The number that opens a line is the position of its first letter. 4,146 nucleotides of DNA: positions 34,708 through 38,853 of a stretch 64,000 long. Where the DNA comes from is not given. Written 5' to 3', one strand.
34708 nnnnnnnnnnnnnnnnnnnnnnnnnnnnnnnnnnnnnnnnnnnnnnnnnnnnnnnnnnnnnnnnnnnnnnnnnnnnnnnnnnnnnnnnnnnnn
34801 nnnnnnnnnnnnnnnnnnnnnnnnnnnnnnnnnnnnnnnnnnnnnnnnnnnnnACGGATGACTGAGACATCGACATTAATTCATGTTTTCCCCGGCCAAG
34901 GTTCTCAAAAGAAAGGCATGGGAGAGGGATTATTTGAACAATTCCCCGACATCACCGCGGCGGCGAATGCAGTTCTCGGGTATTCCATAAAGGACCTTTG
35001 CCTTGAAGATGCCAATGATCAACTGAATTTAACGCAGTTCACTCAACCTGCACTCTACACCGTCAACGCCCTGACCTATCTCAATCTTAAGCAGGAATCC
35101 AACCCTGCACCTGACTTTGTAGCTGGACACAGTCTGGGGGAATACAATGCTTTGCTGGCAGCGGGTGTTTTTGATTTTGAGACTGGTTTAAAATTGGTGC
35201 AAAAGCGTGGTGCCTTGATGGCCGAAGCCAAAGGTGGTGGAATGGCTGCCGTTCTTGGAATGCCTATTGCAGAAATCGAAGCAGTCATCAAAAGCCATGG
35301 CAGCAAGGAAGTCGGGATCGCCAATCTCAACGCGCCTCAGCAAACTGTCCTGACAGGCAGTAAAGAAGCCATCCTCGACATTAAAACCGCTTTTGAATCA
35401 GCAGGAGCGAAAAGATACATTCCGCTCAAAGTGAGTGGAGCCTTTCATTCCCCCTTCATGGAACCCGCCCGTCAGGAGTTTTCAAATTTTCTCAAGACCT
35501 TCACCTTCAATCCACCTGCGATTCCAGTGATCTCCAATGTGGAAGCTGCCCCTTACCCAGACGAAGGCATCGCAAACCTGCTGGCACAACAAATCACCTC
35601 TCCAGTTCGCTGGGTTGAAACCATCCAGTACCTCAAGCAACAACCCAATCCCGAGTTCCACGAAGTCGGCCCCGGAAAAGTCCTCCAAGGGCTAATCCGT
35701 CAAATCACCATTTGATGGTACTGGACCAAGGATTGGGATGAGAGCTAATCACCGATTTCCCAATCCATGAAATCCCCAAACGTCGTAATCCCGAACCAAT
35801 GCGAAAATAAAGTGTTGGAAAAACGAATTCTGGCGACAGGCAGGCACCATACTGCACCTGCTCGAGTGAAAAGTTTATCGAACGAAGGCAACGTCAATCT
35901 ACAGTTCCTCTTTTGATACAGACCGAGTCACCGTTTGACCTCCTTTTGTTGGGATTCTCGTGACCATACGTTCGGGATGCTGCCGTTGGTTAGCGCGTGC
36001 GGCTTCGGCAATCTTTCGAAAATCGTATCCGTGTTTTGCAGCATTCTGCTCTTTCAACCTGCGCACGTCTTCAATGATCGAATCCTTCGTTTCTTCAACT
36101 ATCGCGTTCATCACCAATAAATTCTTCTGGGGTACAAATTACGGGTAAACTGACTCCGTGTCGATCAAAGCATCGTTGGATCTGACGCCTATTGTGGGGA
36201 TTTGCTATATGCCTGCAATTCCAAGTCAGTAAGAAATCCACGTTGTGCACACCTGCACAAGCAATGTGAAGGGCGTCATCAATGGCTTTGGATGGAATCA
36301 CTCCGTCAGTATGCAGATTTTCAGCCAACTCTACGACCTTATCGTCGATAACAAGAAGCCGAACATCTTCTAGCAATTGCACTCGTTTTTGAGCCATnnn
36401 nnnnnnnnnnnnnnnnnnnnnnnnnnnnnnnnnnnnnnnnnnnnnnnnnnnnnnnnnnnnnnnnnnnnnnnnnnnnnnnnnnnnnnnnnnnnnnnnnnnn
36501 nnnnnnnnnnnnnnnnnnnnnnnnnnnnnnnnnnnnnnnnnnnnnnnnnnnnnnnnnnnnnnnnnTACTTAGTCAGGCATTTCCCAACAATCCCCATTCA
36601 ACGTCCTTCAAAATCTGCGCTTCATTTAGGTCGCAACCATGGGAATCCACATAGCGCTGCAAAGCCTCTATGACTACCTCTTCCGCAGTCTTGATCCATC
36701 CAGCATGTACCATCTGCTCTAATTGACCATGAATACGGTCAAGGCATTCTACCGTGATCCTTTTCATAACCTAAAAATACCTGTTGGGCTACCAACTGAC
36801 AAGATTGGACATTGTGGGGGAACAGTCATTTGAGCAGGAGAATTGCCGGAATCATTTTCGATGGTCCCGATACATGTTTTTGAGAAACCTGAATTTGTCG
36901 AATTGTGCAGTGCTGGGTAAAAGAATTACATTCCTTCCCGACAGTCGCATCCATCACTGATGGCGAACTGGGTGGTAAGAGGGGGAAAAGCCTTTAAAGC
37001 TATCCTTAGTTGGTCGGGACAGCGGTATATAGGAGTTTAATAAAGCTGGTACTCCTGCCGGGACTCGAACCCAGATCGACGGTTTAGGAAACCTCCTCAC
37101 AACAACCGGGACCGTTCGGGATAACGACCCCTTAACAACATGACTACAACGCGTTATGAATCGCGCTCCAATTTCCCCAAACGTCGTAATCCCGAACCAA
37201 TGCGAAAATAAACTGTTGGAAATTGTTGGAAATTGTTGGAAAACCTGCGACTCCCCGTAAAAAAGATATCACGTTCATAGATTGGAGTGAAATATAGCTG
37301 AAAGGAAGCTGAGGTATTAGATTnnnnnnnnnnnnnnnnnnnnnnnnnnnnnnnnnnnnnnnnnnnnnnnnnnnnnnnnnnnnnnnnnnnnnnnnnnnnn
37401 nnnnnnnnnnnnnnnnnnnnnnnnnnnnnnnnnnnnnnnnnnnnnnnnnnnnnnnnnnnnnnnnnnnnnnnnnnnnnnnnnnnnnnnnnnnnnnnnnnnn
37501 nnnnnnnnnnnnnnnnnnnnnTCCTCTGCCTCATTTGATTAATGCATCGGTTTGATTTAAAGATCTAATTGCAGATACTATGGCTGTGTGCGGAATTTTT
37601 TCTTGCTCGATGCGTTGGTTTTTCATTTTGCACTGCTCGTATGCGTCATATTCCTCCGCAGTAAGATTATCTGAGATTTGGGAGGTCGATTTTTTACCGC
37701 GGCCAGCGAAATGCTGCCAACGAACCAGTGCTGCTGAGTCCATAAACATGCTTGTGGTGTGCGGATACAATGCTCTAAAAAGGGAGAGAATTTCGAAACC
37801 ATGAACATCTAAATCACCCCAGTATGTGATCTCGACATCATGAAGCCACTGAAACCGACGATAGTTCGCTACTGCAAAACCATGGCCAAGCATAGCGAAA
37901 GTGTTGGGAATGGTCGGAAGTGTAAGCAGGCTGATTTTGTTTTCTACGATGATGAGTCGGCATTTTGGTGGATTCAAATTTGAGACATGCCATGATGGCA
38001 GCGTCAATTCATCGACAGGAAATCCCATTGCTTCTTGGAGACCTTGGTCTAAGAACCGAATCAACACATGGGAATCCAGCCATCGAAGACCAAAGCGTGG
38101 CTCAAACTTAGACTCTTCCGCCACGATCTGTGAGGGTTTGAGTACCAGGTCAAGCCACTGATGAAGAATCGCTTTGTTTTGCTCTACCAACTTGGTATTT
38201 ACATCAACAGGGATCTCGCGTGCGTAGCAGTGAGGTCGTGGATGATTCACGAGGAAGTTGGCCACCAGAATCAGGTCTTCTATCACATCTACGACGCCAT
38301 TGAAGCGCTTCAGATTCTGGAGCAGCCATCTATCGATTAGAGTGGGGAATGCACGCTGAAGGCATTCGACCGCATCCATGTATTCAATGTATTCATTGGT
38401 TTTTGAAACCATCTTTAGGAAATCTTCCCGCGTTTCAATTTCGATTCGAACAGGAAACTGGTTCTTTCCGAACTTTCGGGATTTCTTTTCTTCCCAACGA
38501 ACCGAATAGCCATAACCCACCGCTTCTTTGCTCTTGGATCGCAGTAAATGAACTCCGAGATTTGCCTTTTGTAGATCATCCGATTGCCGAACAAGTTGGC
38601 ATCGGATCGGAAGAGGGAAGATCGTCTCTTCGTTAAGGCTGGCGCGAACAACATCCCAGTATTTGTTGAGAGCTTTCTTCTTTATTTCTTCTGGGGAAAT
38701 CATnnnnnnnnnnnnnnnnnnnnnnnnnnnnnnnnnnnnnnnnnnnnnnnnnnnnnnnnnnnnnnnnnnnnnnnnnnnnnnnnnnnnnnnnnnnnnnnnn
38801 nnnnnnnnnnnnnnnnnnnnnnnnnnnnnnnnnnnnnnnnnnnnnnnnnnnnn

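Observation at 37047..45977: Island boundaries: perfect 47-bp duplication of the 3' part of tRNA-Arg(CCT)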

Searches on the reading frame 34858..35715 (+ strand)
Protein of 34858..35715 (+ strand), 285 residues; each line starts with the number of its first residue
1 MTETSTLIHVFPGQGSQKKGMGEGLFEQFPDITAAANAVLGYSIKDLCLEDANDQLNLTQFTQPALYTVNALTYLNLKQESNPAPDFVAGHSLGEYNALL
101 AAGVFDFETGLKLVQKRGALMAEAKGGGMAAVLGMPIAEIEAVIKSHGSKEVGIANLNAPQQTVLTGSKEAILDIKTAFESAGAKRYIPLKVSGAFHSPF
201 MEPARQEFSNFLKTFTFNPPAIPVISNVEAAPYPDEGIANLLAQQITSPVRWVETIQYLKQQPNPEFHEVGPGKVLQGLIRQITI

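Call 12: find_encoding_contigs(protein=window:34858-35715:+, flank=10000, max_places=10)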
Protein window:34858-35715:+ (285 aa): 6 contigs read that carry it; 2 places shown.
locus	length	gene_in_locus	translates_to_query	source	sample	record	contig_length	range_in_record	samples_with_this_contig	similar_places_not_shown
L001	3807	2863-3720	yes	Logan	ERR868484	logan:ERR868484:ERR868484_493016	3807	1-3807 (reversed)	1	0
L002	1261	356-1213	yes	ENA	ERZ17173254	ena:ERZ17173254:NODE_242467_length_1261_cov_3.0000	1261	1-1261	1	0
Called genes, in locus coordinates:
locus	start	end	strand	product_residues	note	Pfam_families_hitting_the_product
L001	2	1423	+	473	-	?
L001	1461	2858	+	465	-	PF07394:DUF1501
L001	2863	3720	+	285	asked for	PF00698:Acyl_transf_1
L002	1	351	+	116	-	?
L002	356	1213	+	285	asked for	PF00698:Acyl_transf_1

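Call 49: find_homologous_proteins(query=window:34858-35715:+, max_evalue=1e-60)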
Query window:34858-35715:+ (285 aa): 2718 proteins with E <= 1e-60 among 8000 candidates; the best 120 are listed.
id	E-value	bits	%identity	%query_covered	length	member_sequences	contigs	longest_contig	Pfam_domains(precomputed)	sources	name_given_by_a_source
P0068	3.4e-184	629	100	100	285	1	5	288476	PF00698.27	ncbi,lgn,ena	-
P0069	9.1e-151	519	83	100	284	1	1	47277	PF00698.27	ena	-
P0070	2.3e-149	514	82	99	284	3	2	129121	PF00698.27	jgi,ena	jgi:malonyl CoA-acyl carrier protein transacylase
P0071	3.9e-149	514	82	100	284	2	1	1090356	PF00698.27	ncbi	ncbi:MAG: ACP S-malonyltransferase [Limisphaerales bacterium]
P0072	4.2e-149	513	82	100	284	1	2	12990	PF00698.27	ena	-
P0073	4.7e-149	513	82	100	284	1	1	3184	PF00698.27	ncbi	-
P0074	2.7e-148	511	81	100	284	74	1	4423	PF00698.27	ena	-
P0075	3.4e-148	510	81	100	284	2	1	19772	PF00698.27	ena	-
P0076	4.5e-148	510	81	100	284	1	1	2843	PF00698.27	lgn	-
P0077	3.4e-146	504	80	99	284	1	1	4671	PF00698.27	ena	-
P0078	9.7e-146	502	82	97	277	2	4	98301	PF00698.27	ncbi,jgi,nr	ncbi:MAG: ACP S-malonyltransferase [Verrucomicrobia bacterium]|jgi:malonyl CoA-acyl carrier protein 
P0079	4.4e-145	500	82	97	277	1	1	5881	PF00698.27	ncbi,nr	ncbi:MAG TPA: [acyl-carrier-protein] S-malonyltransferase [Verrucomicrobiales bacterium]|nr:[acyl-ca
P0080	8.7e-136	470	81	93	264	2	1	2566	PF00698.27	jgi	-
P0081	4.7e-134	464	74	100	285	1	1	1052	PF00698.27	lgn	-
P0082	6.4e-134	464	81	91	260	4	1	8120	PF00698.27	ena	-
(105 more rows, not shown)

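Call 50: find_encoding_contigs(protein=P0071, flank=10000, max_places=3)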
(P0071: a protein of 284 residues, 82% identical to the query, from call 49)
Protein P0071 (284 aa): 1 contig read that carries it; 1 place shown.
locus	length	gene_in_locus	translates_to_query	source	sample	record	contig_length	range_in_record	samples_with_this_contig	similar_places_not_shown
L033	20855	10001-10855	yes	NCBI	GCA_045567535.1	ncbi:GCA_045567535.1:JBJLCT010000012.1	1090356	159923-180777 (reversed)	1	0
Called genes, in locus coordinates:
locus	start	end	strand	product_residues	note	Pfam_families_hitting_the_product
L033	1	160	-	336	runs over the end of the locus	-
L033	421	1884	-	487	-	PF13742:tRNA_anti_2, PF01336:tRNA_anti-codon, PF02601:Exonuc_VII_L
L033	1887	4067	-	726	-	PF03190:Thioredox_DsbH, PF13899:Thioredoxin_7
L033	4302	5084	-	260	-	PF06439:3keto-disac_hyd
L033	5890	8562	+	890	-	PF07635:PSCyt1, PF07583:PSCyt2, PF07587:PSD1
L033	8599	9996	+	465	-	PF07394:DUF1501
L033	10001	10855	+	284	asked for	PF00698:Acyl_transf_1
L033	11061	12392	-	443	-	PF00884:Sulfatase, PF16347:SGSH_C (faint)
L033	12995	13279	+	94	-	-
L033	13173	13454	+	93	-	PF08447:PAS_3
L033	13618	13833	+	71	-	-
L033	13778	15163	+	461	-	PF00989:PAS, PF13188:PAS_8 (weak), PF08448:PAS_4 (weak), PF13426:PAS_9, PF08447:PAS_3, PF00512:HisKA, PF02518:HATPase_c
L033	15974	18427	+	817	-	PF07635:PSCyt1, PF07583:PSCyt2, PF07587:PSD1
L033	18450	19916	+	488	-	PF07394:DUF1501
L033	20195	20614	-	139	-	PF07233:DUF1425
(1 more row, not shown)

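Call 51: find_encoding_contigs(protein=P0070, flank=10000, max_places=3)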
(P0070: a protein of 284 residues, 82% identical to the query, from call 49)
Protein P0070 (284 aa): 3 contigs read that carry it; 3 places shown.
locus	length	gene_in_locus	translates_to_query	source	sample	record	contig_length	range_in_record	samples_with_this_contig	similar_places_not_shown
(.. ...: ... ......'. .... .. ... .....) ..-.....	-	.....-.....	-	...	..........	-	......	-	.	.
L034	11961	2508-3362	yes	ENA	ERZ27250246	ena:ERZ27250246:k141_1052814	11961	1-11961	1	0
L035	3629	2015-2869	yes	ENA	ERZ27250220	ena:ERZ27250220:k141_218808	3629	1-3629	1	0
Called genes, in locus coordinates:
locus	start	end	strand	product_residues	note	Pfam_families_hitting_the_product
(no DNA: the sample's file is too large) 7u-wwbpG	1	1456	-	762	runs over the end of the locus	PF03190:Thioredox_DsbH, PF13899:Thioredoxin_7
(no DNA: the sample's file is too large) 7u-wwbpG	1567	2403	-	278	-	PF06439:3keto-disac_hyd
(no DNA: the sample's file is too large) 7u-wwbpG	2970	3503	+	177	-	PF00072:Response_reg, PF00486:Trans_reg_C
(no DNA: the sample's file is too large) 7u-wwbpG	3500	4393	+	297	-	-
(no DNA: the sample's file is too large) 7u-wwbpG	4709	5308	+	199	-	-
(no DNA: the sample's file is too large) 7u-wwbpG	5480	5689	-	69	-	-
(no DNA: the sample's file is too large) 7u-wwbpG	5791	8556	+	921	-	PF00034:Cytochrom_C (faint), PF13442:Cytochrome_CBB3 (faint), PF07635:PSCyt1, PF07583:PSCyt2, PF07587:PSD1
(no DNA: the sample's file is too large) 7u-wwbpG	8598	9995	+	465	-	PF07394:DUF1501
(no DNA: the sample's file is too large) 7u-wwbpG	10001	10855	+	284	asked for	PF00698:Acyl_transf_1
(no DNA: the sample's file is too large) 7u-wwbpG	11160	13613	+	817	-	PF07635:PSCyt1, PF07583:PSCyt2, PF07587:PSD1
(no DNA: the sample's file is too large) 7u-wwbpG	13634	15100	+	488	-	PF07394:DUF1501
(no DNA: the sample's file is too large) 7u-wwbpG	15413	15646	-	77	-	-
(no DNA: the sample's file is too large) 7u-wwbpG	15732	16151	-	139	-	PF07233:DUF1425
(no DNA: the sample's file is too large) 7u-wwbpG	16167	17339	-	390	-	-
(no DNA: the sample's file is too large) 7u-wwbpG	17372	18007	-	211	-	PF13036:LpoB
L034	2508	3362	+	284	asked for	PF00698:Acyl_transf_1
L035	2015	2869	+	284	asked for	PF00698:Acyl_transf_1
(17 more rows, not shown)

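Call 68: search_protein_families(library=pfam, proteins=[window:34858-35715:+], max_evalue=0.00001)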
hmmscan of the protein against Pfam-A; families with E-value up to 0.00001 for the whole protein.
window:34858-35715:+ (285 aa): 1 family
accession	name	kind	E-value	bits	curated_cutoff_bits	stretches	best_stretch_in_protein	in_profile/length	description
PF00698.26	Acyl_transf_1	-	3.4e-35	122.5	32.7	1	9-277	2-272/319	Acyl transferase domain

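Call 82: find_encoding_contigs(protein=P0069, flank=10000, max_places=3)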
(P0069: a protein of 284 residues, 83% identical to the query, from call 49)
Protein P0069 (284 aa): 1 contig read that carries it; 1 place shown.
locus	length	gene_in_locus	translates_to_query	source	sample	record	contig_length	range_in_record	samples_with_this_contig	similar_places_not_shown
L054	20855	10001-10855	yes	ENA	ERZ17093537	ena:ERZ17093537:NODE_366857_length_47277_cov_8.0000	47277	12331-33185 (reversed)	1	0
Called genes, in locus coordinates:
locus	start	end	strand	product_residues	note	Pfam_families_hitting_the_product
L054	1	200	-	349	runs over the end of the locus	-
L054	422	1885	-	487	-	PF13742:tRNA_anti_2, PF01336:tRNA_anti-codon, PF02601:Exonuc_VII_L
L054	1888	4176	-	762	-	PF03190:Thioredox_DsbH, PF13899:Thioredoxin_7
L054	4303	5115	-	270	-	PF06439:3keto-disac_hyd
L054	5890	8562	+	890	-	PF07635:PSCyt1, PF07583:PSCyt2, PF07587:PSD1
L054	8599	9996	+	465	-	PF07394:DUF1501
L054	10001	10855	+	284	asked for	PF00698:Acyl_transf_1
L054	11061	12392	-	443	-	PF00884:Sulfatase, PF16347:SGSH_C (faint)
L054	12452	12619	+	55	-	-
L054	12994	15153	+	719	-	PF08447:PAS_3, PF00989:PAS, PF08448:PAS_4 (weak), PF13188:PAS_8 (weak), PF13426:PAS_9, PF08447:PAS_3, PF00512:HisKA, PF02518:HATPase_c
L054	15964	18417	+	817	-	PF07635:PSCyt1, PF07583:PSCyt2, PF07587:PSD1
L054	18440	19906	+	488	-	PF07394:DUF1501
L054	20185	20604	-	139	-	PF07233:DUF1425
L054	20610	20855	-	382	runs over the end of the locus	-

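Call 83: find_encoding_contigs(protein=P0078, flank=10000, max_places=3)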
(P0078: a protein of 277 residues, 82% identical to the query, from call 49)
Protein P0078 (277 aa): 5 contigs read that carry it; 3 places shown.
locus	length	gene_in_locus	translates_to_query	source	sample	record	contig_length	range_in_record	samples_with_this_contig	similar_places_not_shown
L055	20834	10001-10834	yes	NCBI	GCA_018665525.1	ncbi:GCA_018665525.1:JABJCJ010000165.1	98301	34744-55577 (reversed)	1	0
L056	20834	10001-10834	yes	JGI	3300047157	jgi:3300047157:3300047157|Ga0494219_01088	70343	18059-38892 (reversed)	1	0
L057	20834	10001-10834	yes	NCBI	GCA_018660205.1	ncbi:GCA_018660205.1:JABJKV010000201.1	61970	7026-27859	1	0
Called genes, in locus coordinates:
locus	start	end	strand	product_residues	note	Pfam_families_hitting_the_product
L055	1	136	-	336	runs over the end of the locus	-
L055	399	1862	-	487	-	PF13742:tRNA_anti_2, PF01336:tRNA_anti-codon, PF02601:Exonuc_VII_L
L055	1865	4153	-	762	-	PF03190:Thioredox_DsbH, PF13899:Thioredoxin_7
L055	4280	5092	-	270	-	PF06439:3keto-disac_hyd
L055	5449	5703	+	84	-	-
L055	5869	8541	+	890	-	PF07635:PSCyt1, PF07583:PSCyt2, PF07587:PSD1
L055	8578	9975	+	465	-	PF07394:DUF1501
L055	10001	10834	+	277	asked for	PF00698:Acyl_transf_1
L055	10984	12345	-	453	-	PF00884:Sulfatase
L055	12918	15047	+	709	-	PF08447:PAS_3, PF00989:PAS, PF08448:PAS_4, PF13188:PAS_8 (weak), PF08447:PAS_3, PF13426:PAS_9, PF00512:HisKA, PF02518:HATPase_c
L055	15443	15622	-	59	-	-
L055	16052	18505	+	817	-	PF07635:PSCyt1, PF07583:PSCyt2, PF07587:PSD1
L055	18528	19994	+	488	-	PF07394:DUF1501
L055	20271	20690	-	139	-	PF07233:DUF1425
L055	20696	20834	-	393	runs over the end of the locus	-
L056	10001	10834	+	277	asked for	PF00698:Acyl_transf_1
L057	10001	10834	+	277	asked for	PF00698:Acyl_transf_1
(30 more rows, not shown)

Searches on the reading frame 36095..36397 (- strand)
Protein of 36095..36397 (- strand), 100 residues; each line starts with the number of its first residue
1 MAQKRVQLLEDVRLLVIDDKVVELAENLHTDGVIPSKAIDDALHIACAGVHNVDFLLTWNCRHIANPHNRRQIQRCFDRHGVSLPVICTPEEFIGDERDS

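Call 9: search_protein_families(library=pfam, proteins=[window:36095-36397:-], max_evalue=0.01)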
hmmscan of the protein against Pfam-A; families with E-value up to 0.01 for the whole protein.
window:36095-36397:- (100 aa): 1 family
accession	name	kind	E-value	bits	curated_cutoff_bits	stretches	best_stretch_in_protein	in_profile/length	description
PF01850.27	PIN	-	0.0017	19.4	23.6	1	5-58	60-109/120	PIN domain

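Call 42: find_encoding_contigs(protein=window:36095-36397:-, flank=10000, max_places=10)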
Protein window:36095-36397:- (100 aa): 7 contigs read that carry it; 3 places shown.
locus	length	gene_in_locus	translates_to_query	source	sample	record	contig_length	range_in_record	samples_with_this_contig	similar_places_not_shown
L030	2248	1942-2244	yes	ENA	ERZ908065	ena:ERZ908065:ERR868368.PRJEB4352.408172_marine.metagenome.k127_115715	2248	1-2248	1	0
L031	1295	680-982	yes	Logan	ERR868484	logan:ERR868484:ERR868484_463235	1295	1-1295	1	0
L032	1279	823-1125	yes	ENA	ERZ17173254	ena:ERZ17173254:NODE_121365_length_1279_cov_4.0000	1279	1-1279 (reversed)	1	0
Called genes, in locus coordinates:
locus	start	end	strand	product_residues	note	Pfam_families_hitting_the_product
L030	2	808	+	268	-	?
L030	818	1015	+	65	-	-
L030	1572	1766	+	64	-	-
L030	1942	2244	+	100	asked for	-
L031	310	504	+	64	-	-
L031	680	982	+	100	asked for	-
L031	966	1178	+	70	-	-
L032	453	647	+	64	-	-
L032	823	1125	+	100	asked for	-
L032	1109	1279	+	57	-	?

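Call 56: search_protein_families(library=padloc, proteins=[window:36095-36397:-], max_evalue=0.001)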
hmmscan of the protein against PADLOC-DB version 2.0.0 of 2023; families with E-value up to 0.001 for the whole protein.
window:36095-36397:- (100 aa): 0 families

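Call 57: search_protein_families(library=ncbifam, proteins=[window:36095-36397:-], max_evalue=0.1)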
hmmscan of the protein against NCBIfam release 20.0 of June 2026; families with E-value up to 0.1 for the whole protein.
window:36095-36397:- (100 aa): 0 families

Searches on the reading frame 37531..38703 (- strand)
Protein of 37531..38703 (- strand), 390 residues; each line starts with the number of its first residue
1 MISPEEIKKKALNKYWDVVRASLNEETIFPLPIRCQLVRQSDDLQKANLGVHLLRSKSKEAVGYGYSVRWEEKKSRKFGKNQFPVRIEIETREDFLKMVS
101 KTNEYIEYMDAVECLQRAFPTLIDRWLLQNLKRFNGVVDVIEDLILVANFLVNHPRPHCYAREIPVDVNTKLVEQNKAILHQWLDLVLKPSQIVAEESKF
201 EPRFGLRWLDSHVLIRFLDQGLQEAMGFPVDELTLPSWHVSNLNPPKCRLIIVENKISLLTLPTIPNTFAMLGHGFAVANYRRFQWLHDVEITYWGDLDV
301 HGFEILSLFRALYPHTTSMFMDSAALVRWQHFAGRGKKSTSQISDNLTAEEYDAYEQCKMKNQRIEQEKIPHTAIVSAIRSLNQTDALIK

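Call 9: search_protein_families(library=pfam, proteins=[window:37531-38703:-], max_evalue=0.01)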
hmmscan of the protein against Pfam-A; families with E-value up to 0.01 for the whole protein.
window:37531-38703:- (390 aa): 2 families
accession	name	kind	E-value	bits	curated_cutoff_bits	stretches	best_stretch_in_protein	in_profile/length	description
PF09983.15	JetD_C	-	3.4e-40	137.7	22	1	205-377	1-177/179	Wadjet protein JetD, C-terminal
PF11795.13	DUF3322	-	5e-26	92.3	22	1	4-185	1-190/190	Uncharacterized protein conserved in bacteria N-term (DUF3322)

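Call 43: find_encoding_contigs(protein=window:37531-38703:-, flank=10000, max_places=10)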
Protein window:37531-38703:- (390 aa): no gene with exactly this product is on record in the collection.

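Call 56: search_protein_families(library=padloc, proteins=[window:37531-38703:-], max_evalue=0.001)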
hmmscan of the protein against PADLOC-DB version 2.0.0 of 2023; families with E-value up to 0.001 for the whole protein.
window:37531-38703:- (390 aa): 10 families
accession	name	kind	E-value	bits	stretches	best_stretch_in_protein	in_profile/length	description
PDLC00522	JetD1|JetD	-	9.4e-122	404.7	1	1-383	1-380/382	DUF2220; DUF3322; DUF2399 domain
PDLC00530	JetD1|JetD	-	1.5e-83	279.3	1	1-384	5-388/391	DUF2220; DUF3322; DUF2399 domain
PDLC00523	JetD1|JetD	-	1.3e-41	141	1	4-381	11-392/398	DUF2220; DUF3322; DUF2399 domain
PDLC00520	JetD1|JetD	-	1e-30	105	1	24-383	27-386/398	DUF2220; DUF3322; DUF2399 domain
PDLC00532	JetD1|JetD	-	1.8e-26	90.8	1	1-381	1-377/383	DUF2220; DUF3322; DUF2399 domain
PDLC00533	JetD1|JetD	-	2e-09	35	1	287-371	314-406/409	DUF2220; DUF3322; DUF2399 domain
PDLC00524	JetD1|JetD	-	6.1e-05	20.3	1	248-369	254-384/387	DUF2220; DUF3322; DUF2399 domain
PDLC00527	JetD1|JetD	-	8.4e-05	19.8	1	284-317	285-321/387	DUF2220; DUF3322; DUF2399 domain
PDLC00591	JetD3|JetD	-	0.00012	19.5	1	289-371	250-342/350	DUF2239; DUF2220 domain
PDLC00592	JetD3|JetD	-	0.0009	16.6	0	247-318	182-271/346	DUF2239; DUF2220 domain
